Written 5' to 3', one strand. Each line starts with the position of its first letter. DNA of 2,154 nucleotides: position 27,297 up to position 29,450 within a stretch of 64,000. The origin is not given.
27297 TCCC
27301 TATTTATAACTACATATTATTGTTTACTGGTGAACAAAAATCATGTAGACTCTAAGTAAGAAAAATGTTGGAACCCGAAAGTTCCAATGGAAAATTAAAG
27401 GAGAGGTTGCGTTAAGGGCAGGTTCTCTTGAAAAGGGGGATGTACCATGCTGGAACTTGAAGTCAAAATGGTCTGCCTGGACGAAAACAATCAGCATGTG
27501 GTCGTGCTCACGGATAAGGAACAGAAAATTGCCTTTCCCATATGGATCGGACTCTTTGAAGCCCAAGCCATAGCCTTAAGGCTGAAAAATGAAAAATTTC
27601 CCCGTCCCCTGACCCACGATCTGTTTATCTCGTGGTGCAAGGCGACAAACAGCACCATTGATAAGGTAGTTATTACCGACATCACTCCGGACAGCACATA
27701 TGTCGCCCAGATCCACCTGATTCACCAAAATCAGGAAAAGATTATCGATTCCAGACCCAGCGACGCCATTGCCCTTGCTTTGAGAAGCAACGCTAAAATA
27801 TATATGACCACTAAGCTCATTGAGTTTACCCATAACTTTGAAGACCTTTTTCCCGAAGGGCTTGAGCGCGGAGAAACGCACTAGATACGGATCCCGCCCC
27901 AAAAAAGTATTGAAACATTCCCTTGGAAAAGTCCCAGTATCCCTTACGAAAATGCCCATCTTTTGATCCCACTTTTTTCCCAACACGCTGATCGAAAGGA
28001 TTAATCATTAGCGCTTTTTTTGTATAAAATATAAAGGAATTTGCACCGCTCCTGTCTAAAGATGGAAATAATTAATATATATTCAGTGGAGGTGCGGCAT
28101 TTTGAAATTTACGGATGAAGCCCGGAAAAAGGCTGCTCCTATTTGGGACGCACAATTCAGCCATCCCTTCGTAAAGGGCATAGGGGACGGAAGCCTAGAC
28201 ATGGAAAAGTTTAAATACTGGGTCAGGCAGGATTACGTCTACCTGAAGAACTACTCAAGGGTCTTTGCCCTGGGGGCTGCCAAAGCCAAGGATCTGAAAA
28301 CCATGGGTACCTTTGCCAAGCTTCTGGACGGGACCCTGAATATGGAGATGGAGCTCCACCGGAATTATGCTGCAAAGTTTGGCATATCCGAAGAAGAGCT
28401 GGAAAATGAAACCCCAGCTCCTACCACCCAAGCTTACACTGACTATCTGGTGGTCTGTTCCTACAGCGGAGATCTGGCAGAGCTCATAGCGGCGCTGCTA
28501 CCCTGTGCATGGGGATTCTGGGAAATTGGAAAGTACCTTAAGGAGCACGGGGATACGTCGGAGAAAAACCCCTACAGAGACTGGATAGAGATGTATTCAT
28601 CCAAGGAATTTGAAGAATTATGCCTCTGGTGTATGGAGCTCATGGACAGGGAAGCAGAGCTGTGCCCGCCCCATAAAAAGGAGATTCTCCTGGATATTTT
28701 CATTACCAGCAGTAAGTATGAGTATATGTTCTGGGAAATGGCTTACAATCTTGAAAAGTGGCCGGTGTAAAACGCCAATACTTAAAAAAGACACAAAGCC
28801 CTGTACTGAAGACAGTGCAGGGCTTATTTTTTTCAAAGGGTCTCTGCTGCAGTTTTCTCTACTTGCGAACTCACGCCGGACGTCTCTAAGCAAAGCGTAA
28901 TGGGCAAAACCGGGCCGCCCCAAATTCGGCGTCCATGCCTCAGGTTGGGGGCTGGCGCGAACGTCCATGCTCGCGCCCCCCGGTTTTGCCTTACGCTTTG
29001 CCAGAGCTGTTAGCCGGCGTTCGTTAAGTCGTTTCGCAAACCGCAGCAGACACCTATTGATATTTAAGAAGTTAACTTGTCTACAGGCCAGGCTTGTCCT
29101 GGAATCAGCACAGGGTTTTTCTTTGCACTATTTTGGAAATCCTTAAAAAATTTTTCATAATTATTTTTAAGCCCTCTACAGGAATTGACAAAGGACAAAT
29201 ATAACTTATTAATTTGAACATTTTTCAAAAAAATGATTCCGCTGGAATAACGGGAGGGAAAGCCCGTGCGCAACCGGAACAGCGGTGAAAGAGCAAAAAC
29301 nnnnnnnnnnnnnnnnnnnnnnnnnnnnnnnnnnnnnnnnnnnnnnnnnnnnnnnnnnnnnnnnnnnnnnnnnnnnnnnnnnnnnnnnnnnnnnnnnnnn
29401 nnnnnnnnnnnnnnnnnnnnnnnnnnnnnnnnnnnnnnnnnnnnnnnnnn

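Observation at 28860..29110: GC-rich ~170-nt long imperfect hairpin between tenA and the PBP gene: candidate structured ncRNA (6S-like architecture) or MITE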

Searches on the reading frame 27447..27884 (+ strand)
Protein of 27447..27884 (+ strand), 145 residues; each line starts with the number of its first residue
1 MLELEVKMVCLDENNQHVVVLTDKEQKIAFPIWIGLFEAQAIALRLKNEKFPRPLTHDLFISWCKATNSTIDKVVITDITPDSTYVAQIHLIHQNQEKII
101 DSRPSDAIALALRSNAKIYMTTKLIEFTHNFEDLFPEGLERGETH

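Call 24: search_protein_families(library=pfam, proteins=[window:27447-27884:+], max_evalue=0.01)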
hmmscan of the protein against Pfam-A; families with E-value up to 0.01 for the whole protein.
window:27447-27884:+ (145 aa): 1 family
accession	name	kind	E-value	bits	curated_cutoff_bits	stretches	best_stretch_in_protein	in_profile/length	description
PF02577.19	BFN_dom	-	1.5e-34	118.7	27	1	19-126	1-105/112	Bifunctional nuclease domain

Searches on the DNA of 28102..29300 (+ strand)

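Call 4: search_rna_families(source=window, start=28700, end=29300, threshold=evalue, max_evalue=10, show_alignments=3)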
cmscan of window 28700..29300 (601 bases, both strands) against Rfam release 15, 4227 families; matches with E-value up to 10: 13.
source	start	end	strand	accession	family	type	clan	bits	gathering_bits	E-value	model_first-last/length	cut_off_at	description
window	28867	29026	-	RF01731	TwoAYGGAY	Cis-reg;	CL00106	67.8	43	3.1e-11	1-168/168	no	TwoAYGGAY RNA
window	28767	28824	+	RF02844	RefA9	Gene; antisense;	-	30.1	49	0.013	1-64/64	no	Enterococcus sRNA A9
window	28764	28834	+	RF04312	trpB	Cis-reg;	-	25.3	59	0.3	1-107/107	no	trpB ncRNA motif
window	28735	28831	+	RF00506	Thr_leader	Cis-reg; leader;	-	19.5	55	0.39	1-118/118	no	Threonine operon leader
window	28799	28849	+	RF02401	ClpQY_promoter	Cis-reg;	-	17.2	42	0.28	1-57/57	no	ClpQY promoter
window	29127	29169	+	RF02270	nse_sRNA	Gene;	-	15.5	75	8.8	1-73/73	no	Neisseria sigma-E sRNA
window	28711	28747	+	RF00436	UnaL2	Cis-reg;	-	15.1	55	9.1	1-54/54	no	UnaL2 LINE 3' element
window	28738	28829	+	RF02865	ncS01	Gene; sRNA;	-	14.7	58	6.1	1-110/110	no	Burkholderia sRNA 1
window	28789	28828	+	RF02438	SpF51_sRNA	Gene; sRNA;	-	14.5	50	9.2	1-45/45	no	Streptococcus sRNA SpF51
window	28805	28861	+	RF03725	mir-7094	Gene; miRNA;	-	13.7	90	9.1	1-60/60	no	mir-7094 microRNA precursor family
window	28757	28826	-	RF02803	PyrR205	Gene; snRNA; snoRNA; HACA-box;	-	13.6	35.6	4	1-61/61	no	Pyrobaculum sRNA 205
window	28912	28990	+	RF00081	ArcZ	Gene; sRNA;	-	12.7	66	6.7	1-106/106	no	ArcZ RNA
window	29133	29281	+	RF03098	RAGATH-22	Gene; sRNA;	-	12.7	120.3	9.8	1-166/166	no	RAGATH-22 RNA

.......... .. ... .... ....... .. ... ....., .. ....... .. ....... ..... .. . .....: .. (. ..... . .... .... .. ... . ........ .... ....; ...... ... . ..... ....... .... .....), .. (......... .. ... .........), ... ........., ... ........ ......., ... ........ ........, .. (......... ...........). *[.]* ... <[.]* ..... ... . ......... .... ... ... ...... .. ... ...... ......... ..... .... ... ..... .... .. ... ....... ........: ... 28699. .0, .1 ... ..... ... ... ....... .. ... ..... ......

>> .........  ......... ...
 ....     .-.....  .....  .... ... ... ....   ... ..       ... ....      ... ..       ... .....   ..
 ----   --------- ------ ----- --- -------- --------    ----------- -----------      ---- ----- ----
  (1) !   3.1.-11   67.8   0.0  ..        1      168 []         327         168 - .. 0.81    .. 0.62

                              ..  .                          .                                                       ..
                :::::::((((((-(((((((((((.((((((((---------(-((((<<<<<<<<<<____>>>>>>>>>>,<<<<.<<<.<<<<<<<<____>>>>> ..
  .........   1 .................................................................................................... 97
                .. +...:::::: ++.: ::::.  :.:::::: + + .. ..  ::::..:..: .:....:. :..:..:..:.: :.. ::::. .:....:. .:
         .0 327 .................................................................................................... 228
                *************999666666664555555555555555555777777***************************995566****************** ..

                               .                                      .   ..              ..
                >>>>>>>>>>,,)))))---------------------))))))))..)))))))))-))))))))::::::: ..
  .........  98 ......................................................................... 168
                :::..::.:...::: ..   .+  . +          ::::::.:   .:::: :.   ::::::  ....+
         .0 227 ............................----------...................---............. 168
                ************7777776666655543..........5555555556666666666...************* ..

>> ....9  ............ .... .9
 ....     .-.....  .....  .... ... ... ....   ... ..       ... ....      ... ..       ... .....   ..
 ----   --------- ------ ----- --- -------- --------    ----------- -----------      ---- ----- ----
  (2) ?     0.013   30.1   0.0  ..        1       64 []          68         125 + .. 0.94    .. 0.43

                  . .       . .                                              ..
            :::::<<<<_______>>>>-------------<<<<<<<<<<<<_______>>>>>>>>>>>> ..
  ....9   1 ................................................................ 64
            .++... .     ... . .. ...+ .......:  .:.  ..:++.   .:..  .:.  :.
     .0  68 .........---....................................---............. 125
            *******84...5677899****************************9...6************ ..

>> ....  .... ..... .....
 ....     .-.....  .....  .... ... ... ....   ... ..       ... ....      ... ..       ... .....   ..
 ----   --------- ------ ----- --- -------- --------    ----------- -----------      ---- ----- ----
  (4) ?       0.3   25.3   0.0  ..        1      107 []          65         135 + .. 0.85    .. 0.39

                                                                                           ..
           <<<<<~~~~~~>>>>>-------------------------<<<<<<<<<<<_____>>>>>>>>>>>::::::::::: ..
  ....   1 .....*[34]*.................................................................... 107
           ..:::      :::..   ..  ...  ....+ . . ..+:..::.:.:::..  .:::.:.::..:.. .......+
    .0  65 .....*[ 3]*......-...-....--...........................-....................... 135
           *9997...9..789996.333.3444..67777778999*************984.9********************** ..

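Call 37: search_rna_families(sources=[L183, L184, L185, L186, L187], threshold=gathering)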
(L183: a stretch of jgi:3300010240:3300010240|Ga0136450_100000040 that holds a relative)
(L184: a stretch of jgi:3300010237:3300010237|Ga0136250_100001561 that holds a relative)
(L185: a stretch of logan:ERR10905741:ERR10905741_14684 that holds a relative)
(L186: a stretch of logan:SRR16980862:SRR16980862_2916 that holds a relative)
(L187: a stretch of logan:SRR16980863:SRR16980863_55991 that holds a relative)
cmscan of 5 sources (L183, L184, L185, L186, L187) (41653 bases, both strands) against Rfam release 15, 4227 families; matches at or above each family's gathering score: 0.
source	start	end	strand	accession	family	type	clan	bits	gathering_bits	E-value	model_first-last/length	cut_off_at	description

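Call 40: search_rna_families(source=L183, start=1, end=400, threshold=evalue, max_evalue=1, show_alignments=1)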
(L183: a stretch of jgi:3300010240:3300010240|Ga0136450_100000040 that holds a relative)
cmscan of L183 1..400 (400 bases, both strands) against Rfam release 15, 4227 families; matches with E-value up to 1: 1.
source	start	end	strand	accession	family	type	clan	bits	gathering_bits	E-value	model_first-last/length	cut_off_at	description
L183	36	192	+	RF01731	TwoAYGGAY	Cis-reg;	CL00106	26.6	43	0.046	1-168/168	no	TwoAYGGAY RNA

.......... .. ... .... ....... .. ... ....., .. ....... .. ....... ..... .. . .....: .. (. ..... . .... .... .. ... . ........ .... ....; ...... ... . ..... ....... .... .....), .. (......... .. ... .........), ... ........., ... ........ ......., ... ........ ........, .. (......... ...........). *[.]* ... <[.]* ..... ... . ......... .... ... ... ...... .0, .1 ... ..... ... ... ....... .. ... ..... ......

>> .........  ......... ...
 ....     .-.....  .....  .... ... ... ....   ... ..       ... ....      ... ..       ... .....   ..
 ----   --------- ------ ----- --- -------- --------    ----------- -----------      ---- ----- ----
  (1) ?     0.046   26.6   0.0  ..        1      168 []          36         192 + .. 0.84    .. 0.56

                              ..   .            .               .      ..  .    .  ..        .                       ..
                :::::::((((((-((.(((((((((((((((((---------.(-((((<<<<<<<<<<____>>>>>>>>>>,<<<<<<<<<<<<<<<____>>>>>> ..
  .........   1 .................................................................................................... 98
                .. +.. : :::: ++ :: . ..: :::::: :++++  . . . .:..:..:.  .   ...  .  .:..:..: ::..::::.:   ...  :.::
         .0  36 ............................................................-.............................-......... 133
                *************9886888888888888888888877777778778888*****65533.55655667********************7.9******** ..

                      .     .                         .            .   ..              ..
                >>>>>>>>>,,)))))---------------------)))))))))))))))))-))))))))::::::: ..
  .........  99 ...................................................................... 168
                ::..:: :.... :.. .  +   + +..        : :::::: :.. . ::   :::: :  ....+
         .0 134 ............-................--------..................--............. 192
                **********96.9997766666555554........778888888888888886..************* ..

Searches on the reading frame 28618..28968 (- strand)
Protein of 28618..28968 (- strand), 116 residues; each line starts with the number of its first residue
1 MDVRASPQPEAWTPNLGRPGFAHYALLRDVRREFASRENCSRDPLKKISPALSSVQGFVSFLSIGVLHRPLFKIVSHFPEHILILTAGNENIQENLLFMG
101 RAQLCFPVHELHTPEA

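Call 24: search_protein_families(library=pfam, proteins=[window:28618-28968:-], max_evalue=0.01)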
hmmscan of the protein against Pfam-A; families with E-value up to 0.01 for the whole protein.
window:28618-28968:- (116 aa): 0 families
